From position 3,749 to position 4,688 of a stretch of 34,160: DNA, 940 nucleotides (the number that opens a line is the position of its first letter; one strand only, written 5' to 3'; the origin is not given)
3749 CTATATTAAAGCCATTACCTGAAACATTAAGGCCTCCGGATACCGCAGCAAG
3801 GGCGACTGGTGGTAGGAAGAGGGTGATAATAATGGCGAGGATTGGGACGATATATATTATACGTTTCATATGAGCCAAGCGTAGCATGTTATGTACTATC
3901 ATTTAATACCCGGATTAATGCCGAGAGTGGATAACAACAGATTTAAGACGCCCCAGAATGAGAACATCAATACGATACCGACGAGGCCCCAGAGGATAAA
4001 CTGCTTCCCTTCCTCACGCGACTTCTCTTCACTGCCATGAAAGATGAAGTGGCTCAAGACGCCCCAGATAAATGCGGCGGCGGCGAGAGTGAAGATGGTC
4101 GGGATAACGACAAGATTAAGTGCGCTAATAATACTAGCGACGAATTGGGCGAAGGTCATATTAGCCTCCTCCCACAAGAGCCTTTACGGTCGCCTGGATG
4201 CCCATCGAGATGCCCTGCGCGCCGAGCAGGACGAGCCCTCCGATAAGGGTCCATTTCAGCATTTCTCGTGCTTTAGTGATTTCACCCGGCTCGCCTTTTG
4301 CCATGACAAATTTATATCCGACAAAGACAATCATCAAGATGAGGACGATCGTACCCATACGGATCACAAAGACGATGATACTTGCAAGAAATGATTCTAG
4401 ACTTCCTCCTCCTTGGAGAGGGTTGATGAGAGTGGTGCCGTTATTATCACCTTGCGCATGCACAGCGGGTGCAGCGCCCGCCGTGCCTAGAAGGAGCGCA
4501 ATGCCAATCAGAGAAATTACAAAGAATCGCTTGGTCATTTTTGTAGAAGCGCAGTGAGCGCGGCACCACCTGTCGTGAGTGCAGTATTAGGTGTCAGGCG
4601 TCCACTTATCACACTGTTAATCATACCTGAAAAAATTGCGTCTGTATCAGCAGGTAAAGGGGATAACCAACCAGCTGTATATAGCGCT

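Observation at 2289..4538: Six tandem, diverged VirB2/TrbC-like 'pilin' paralogs with no secretion or pilus machinery in the window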

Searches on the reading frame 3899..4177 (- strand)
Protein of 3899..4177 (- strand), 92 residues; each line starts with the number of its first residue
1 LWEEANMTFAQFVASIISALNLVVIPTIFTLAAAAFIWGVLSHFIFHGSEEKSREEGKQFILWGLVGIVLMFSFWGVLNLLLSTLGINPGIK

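Call 3: search_protein_families(library=pfam, proteins=[window:3899-4177:-], max_evalue=1)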
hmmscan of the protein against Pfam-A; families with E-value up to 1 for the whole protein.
window:3899-4177:- (92 aa): 3 families
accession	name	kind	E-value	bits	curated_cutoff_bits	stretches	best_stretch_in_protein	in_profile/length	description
PF18895.5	T4SS_pilin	-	1.4e-06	28.7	26.6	1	28-81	20-71/71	Type IV secretion system pilin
PF18159.6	S_4TM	-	0.24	11.2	26.9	1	2-57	29-84/291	SMODS-associating 4TM effector domain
PF13126.11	DUF3975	-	0.29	12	25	0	54-72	3-21/80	Protein of unknown function (DUF3975)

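Call 4: search_protein_families(library=ncbifam, proteins=[window:3899-4177:-], max_evalue=1)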
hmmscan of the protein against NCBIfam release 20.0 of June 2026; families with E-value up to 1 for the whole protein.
window:3899-4177:- (92 aa): 3 families
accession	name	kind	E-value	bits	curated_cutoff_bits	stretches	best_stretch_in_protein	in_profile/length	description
NF045849.1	ICE_MMCAP2_0565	equivalog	3.8e-05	23.3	40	1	11-84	4-79/80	Mbov_0395 family pilin-like conjugal transfer protein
NF037976.1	gtrA_1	subfamily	0.00011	22.3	50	1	6-77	16-88/126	GtrA family protein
TIGR02185.1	Trep_Strep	subfamily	0.027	14.6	76.45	1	15-76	18-81/188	MptD family putative ECF transporter S component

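Call 79: predict_structure(alignment_id=A4)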
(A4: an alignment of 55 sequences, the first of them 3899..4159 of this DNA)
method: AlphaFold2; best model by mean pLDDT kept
length: 86 residues; sequences in the alignment: 55
mean_pLDDT: 83.0   pTM: 0.59
mean pLDDT of the five models: 83.0, 81.6, 81.6, 78.7, 76.8
residues with pLDDT >= 90: 10; 70-90: 70; 50-70: 4; < 50: 2
segments of 3 or more residues with pLDDT < 50: none
pLDDT, mean of each block of 10 residues (from residue 1): 83 87 89 81 78 87 90 84 57
secondary structure, 60 per line:
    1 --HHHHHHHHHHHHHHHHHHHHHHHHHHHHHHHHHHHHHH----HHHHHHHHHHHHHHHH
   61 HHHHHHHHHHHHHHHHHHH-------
elements in order: H3-40 H45-79

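Call 82: fold_search(model_id=the predicted structure, library=pdb)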
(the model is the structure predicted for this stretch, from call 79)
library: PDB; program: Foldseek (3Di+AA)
matches with E <= 10: 42; with E <= 0.001: 0
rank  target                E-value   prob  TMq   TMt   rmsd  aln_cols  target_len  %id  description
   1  7aqq_K                1.5e+00  0.89  0.54  0.52   8.1        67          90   16  Cryo-EM structure of Arabidopsis thaliana Complex-I (membrane core) (released 2021-12-08)
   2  6s1k_E                2.3e+00  0.60  0.59  0.51   3.9        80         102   12  E. coli Core Signaling Unit, carrying QQQQ receptor mutation (released 2020-01-22)
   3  4j9y_B                2.9e+00  0.77  0.59  0.57   2.7        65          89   12  Calcium-calmodulin complexed with the calmodulin binding domain from a small conductance potassium channel splice vari (released 2013-03-27)
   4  7sax_G                2.9e+00  0.63  0.45  0.72   2.5        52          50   25  Structure of GldLM, the proton-powered motor that drives Type IX protein secretion and gliding motility in Sphingobact (released 2022-03-23)
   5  5v02_B                3.1e+00  0.75  0.61  0.60   2.7        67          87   12  A positive allosteric modulator binding pocket in SK2 ion channels is shared by Riluzole and CyPPA (released 2018-03-07)
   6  1g4y_B                3.7e+00  0.69  0.59  0.62   2.7        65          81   12  1.60 A CRYSTAL STRUCTURE OF THE GATING DOMAIN FROM SMALL CONDUCTANCE POTASSIUM CHANNEL COMPLEXED WITH CALCIUM-CALMODUL (released 2001-05-09)
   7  5v03_B                3.7e+00  0.69  0.61  0.61   2.7        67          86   12  A positive allosteric modulator binding pocket in SK2 ion channels is shared by Riluzole and CyPPA (released 2018-03-07)
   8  7sat_E                3.9e+00  0.38  0.46  0.49   3.8        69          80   17  Structure of PorLM, the proton-powered motor that drives Type IX protein secretion (released 2022-03-23)
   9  1qu7_B                3.9e+00  0.30  0.54  0.24   4.5        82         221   13  FOUR HELICAL-BUNDLE STRUCTURE OF THE CYTOPLASMIC DOMAIN OF A SERINE CHEMOTAXIS RECEPTOR (released 2000-07-12)
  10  4g27_B                4.2e+00  0.63  0.59  0.58   2.8        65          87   12  Calcium-calmodulin complexed with the calmodulin binding domain from a small conductance potassium channel splice vari (released 2012-09-12)
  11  7sat_D                4.4e+00  0.25  0.48  0.54   5.1        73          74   16  Structure of PorLM, the proton-powered motor that drives Type IX protein secretion (released 2022-03-23)
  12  6ye4_A                4.4e+00  0.25  0.47  0.20   4.1        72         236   15  Structure of ExbB pentamer from Serratia marcescens by single particle cryo electron microscopy (released 2021-03-31)
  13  7ajq_A                4.7e+00  0.16  0.44  0.19   4.6        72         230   17  cryo-EM structure of ExbBD from Serratia Marcescens (released 2021-10-06)
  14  1rfy_B                4.7e+00  0.08  0.34  0.33  10.2        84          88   15  Crystal Structure of Quorum-Sensing Antiactivator TraM (released 2004-11-23)
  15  7s3d_F                4.7e+00  0.06  0.27  0.21  12.4        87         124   20  Structure of photosystem I with bound ferredoxin from Synechococcus sp. PCC 7335 acclimated to far-red light (released 2021-11-24)
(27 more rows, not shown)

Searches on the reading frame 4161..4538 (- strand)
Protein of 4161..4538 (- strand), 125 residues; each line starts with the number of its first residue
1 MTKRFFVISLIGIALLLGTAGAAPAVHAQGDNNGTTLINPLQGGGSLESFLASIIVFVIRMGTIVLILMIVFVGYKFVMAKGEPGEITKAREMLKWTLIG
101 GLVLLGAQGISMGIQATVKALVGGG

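Call 3: search_protein_families(library=pfam, proteins=[window:4161-4538:-], max_evalue=1)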
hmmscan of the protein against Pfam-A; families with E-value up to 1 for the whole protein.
window:4161-4538:- (125 aa): 3 families
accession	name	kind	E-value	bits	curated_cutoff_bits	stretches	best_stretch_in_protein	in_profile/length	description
PF18895.5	T4SS_pilin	-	1.8e-06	28.4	26.6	1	50-110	8-67/71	Type IV secretion system pilin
PF11742.13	DUF3302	-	0.052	14.1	32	1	62-92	5-35/77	Protein of unknown function (DUF3302)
PF22253.2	DUF6948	-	0.13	12.9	27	1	71-110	13-53/85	Domain of unknown function (DUF6948)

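Call 4: search_protein_families(library=ncbifam, proteins=[window:4161-4538:-], max_evalue=1)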
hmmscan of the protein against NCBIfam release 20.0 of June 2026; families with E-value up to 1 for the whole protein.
window:4161-4538:- (125 aa): 1 family
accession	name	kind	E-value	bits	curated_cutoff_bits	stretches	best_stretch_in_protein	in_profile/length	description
NF045849.1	ICE_MMCAP2_0565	equivalog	0.16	11.6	40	1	61-112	21-74/80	Mbov_0395 family pilin-like conjugal transfer protein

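Call 15: find_homologous_proteins(query=A1)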
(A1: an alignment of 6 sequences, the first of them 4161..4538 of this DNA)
Query A1 (6 sequences) (125 aa, profile of the alignment): 1725 proteins with E <= 0.001 among 8000 candidates; the best 120 are listed.
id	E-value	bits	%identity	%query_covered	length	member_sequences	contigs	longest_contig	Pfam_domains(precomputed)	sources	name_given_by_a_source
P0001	8.6e-44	166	28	29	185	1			PF18895.6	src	-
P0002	5.8e-41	157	24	75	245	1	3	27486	PF18895.6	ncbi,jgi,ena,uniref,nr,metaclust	ncbi:hypothetical protein A2917_01910 [Candidatus Nomurabacteria bacterium RIFCSPLOWO2_01_FULL_42_17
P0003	3.8e-40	155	26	28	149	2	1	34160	PF18895.6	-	-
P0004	1.3e-38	150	24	29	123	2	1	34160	PF18895.6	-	-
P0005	2.1e-37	146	-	-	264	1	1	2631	PF18895.6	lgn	-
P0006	3.0e-37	145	27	50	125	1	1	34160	PF18895.6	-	-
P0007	3.6e-37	145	-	-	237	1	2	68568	PF18895.6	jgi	jgi:hypothetical protein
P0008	1.6e-34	136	25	52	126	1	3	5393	PF18895.6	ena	-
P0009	2.3e-34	136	28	34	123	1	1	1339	PF18895.6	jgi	-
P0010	2.5e-34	136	26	27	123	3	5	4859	PF18895.6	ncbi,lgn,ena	-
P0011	2.9e-34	136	28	38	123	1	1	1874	PF18895.6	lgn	-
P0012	3.1e-34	135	24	27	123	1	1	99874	PF18895.6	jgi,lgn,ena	-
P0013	3.6e-34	135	24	44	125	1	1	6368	PF18895.6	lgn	-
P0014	3.9e-34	135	28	35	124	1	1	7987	PF18895.6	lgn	-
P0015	4.3e-34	135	-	-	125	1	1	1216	PF18895.6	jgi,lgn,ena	-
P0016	4.4e-34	135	-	-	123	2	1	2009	PF18895.6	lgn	-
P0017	4.6e-34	135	26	27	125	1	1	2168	PF18895.6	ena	-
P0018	4.7e-34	135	26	27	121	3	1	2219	PF18895.6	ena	-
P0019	5.0e-34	135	27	49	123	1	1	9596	PF18895.6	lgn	-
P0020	5.2e-34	135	-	-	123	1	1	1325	PF18895.6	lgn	-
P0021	5.7e-34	135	27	78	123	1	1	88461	PF18895.6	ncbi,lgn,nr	ncbi:hypothetical protein HKL94_01595 [Candidatus Parcubacteria bacterium]|nr:hypothetical protein [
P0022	6.9e-34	134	21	34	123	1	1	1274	PF18895.6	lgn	-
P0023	7.8e-34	134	-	-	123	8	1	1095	PF18895.6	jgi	jgi:hypothetical protein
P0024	8.0e-34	134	22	50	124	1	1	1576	PF18895.6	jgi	jgi:hypothetical protein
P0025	8.1e-34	134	-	-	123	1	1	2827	PF18895.6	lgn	-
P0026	8.1e-34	134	26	30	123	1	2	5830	PF18895.6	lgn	-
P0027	8.3e-34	134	-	-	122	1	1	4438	PF18895.6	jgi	jgi:hypothetical protein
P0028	8.3e-34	134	25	52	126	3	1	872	PF18895.6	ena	-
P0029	8.6e-34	134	-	-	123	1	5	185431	PF18895.6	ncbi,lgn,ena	-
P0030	9.5e-34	134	30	35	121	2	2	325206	PF18895.6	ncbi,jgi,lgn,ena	ncbi:MAG: hypothetical protein WCT45_02325 [Candidatus Paceibacterota bacterium]|jgi:hypothetical pr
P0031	1.0e-33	134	-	-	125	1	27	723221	PF18895.6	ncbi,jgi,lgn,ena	jgi:hypothetical protein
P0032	1.1e-33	134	28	50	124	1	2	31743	PF18895.6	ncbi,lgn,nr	ncbi:hypothetical protein HY412_01460 [Candidatus Kaiserbacteria bacterium]|nr:hypothetical protein 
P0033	1.1e-33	134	25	29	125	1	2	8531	PF18895.6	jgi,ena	-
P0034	1.2e-33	134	-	-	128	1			PF18895.6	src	-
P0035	1.2e-33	134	25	29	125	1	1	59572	PF18895.6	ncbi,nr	ncbi:MAG: hypothetical protein Q7R59_00355 [bacterium]|nr:hypothetical protein [bacterium]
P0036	1.2e-33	134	-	-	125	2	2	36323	PF18895.6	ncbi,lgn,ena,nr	ncbi:MAG: Uncharacterized protein G01um101449_57 [Parcubacteria group bacterium Gr01-1014_49]|nr:MAG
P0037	1.3e-33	133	27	58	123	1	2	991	PF18895.6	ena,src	-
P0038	1.5e-33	133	-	-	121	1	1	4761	PF18895.6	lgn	-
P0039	1.6e-33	133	-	-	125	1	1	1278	PF18895.6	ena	-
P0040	1.6e-33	133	21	27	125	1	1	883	PF18895.6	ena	-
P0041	1.8e-33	133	24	86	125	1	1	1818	PF18895.6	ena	-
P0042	1.9e-33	133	-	-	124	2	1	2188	PF18895.6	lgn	-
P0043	2.0e-33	133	-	-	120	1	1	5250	PF18895.6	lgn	-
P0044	2.0e-33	133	28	29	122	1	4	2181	PF18895.6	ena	-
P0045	2.1e-33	133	25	29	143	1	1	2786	PF18895.6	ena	-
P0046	2.1e-33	133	24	27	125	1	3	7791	PF18895.6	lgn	-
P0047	2.1e-33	133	-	-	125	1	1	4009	PF18895.6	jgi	-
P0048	2.3e-33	133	-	-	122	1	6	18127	PF18895.6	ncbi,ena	-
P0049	2.3e-33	133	-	-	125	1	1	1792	PF18895.6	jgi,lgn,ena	-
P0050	2.3e-33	133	-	-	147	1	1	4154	PF18895.6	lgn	-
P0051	2.4e-33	133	21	38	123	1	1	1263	PF18895.6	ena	-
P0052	2.4e-33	133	24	27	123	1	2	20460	PF18895.6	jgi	jgi:hypothetical protein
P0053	2.4e-33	133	28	38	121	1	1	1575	PF18895.6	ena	-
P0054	2.5e-33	133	-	-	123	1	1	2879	PF18895.6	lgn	-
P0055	2.5e-33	133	-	-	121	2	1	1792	PF18895.6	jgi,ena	-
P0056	2.7e-33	132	27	50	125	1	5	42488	PF18895.6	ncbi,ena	-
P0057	2.7e-33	132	25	50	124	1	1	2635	PF18895.6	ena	-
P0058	2.7e-33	132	24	86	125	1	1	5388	PF18895.6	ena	-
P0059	2.7e-33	132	24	86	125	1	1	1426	PF18895.6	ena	-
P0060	3.0e-33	132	25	57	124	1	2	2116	PF18895.6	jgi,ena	-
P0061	3.1e-33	132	-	-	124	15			PF18895.6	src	-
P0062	3.1e-33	132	32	38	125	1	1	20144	PF18895.6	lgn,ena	-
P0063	3.3e-33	132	-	-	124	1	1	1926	PF18895.6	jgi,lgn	jgi:hypothetical protein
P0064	3.4e-33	132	-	-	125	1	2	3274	PF18895.6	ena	-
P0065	3.5e-33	132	24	86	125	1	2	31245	PF18895.6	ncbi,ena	-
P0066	3.5e-33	132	-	-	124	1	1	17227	PF18895.6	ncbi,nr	ncbi:hypothetical protein KGQ72_02295 [Patescibacteria group bacterium]|nr:hypothetical protein [Pat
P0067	3.5e-33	132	24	27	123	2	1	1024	PF18895.6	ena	-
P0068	3.6e-33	132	23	86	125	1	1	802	PF18895.6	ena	-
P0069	3.6e-33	132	25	56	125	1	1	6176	PF18895.6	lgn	-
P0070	3.7e-33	132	24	27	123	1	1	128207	PF18895.6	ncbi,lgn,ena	-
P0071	3.9e-33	132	26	60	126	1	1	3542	PF18895.6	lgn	-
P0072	4.0e-33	132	-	-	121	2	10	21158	PF18895.6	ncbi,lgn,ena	ncbi:MAG: hypothetical protein AAB835_01270 [Patescibacteria group bacterium]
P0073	4.0e-33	132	27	58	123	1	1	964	PF18895.6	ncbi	-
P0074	4.1e-33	132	27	50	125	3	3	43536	PF18895.6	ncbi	ncbi:MAG: hypothetical protein ACYC48_01015 [Minisyncoccota bacterium]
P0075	4.2e-33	132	-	-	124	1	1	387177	PF18895.6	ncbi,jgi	ncbi:MAG: hypothetical protein WC814_01285 [Candidatus Paceibacterota bacterium]|jgi:hypothetical pr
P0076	4.3e-33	132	24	86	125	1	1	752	PF18895.6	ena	-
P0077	4.4e-33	132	32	38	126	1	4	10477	PF18895.6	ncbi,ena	-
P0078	4.4e-33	132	-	-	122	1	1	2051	PF18895.6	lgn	-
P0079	4.8e-33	132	24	27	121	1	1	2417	PF18895.6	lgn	-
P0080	5.1e-33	132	-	-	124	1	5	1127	PF18895.6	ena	-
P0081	5.1e-33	132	29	42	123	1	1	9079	PF18895.6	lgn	-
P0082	5.2e-33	132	-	-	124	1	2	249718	PF18895.6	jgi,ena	jgi:hypothetical protein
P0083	5.3e-33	131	-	-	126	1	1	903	PF18895.6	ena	-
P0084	5.3e-33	131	-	-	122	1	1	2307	PF18895.6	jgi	jgi:Type IV secretion system pilin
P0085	5.3e-33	131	24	86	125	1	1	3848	PF18895.6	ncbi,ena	-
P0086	5.9e-33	131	-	-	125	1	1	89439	PF18895.6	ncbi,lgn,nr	ncbi:MAG: hypothetical protein Q8L52_01480 [bacterium]|nr:hypothetical protein [bacterium]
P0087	6.0e-33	131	-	-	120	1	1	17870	PF18895.6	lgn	-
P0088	6.1e-33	131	-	-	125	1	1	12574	PF18895.6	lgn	-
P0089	6.2e-33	131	-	-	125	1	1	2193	PF18895.6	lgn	-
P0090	6.3e-33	131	24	27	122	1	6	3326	PF18895.6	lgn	-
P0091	6.4e-33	131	-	-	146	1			PF18895.6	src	-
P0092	6.8e-33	131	-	-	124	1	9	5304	PF18895.6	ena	-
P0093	6.9e-33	131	26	27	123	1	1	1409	PF18895.6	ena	-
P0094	6.9e-33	131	25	61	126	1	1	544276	PF18895.6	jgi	jgi:ABC-type Fe3+-siderophore transport system permease subunit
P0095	7.0e-33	131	-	-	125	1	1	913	PF18895.6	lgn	-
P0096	7.3e-33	131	36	38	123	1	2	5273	PF18895.6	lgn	-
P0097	7.6e-33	131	26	27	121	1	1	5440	PF18895.6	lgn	-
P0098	7.8e-33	131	-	-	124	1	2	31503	PF18895.6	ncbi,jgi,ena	-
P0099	7.9e-33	131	-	-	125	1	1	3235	PF18895.6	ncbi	-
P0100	7.9e-33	131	-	-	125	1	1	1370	PF18895.6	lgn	-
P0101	8.1e-33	131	-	-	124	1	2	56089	PF18895.6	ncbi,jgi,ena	ncbi:MAG: hypothetical protein WCT41_03175 [Candidatus Paceibacterota bacterium]|jgi:hypothetical pr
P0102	8.1e-33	131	26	38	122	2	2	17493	PF18895.6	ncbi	-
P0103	8.3e-33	131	23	50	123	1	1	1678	PF18895.6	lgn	-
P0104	8.4e-33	131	27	58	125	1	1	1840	PF18895.6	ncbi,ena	-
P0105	8.6e-33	131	26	60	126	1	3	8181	PF18895.6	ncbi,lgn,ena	-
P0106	8.6e-33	131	-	-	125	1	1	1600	PF18895.6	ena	-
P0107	8.6e-33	131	-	-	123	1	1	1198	PF18895.6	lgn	-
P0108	8.7e-33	131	28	50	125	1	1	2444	PF18895.6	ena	-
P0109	8.8e-33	131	-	-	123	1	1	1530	PF18895.6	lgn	-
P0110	9.0e-33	131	23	38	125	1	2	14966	PF18895.6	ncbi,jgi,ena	ncbi:MAG: hypothetical protein WC217_02525 [Candidatus Paceibacterota bacterium]|jgi:hypothetical pr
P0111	9.4e-33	131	25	50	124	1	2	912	PF18895.6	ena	-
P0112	9.6e-33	131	-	-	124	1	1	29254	PF18895.6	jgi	jgi:hypothetical protein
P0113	9.8e-33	131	25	58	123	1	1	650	PF18895.6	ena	-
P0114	1.0e-32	131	-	-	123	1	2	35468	PF18895.6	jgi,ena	jgi:NADH:ubiquinone oxidoreductase subunit 2 (subunit N)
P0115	1.1e-32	130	23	50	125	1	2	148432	PF18895.6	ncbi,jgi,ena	ncbi:MAG: hypothetical protein WCS97_00060 [Candidatus Paceibacterota bacterium]|jgi:hypothetical pr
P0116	1.1e-32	130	25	44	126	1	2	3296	PF18895.6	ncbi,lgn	-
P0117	1.1e-32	130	-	-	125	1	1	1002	PF18895.6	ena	-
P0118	1.1e-32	130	-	-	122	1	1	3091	PF18895.6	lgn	-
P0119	1.1e-32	130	24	58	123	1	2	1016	PF18895.6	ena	-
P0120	1.1e-32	130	-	-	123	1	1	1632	PF18895.6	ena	-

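Call 33: search_solved_structures(query=A1, max_evalue=10, show_alignments=2)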
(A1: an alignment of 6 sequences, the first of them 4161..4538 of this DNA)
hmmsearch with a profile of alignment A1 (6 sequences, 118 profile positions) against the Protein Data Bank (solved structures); distinct sequences matched with E-value up to 10: 2.
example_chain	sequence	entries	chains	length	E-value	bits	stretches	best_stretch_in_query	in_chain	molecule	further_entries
9mt6_D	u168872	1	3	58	0.58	13.5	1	29-65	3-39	Pre-glycoprotein polyprotein GP complex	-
9mew_A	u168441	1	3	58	0.72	13.2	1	29-65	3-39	Pre-glycoprotein polyprotein GP complex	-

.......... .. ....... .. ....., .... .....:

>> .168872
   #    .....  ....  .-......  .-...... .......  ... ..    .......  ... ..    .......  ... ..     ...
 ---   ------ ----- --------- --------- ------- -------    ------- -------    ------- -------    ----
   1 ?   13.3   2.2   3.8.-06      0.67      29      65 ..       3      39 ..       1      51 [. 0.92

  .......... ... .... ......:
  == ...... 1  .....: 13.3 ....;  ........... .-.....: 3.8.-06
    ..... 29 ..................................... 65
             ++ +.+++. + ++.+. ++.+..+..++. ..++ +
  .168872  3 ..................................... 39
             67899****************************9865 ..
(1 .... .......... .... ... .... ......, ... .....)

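Call 100: search_protein_representatives(alignment_id=A1)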
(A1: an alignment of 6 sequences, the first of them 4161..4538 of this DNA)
Query: 6 sequences, 118 profile positions. Proteins with E-value up to 0.001 (for the whole library): 22199; up to 1e-10: 4970; up to 1e-30: 45. The best 150 are listed.
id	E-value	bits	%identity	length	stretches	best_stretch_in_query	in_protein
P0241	3.1e-52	191.9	-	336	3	30-112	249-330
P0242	1.4e-47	176.8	-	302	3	18-110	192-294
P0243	1.9e-47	176.4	-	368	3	28-112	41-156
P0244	2.6e-39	150.2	-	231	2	26-110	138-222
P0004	4.0e-39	149.6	-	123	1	1-116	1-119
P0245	2.9e-38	146.8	-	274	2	27-113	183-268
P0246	7.7e-38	145.4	-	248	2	22-112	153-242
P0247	2.8e-37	143.6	-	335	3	7-113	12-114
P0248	5.6e-37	142.6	-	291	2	20-111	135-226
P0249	1.4e-36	141.3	-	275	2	22-112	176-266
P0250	2.5e-36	140.6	-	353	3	30-110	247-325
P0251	3.2e-36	140.2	-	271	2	29-112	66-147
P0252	6.6e-36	139.2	-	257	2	20-112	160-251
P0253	9.9e-36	138.6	-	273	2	28-112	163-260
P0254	2.9e-35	137.1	-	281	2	25-106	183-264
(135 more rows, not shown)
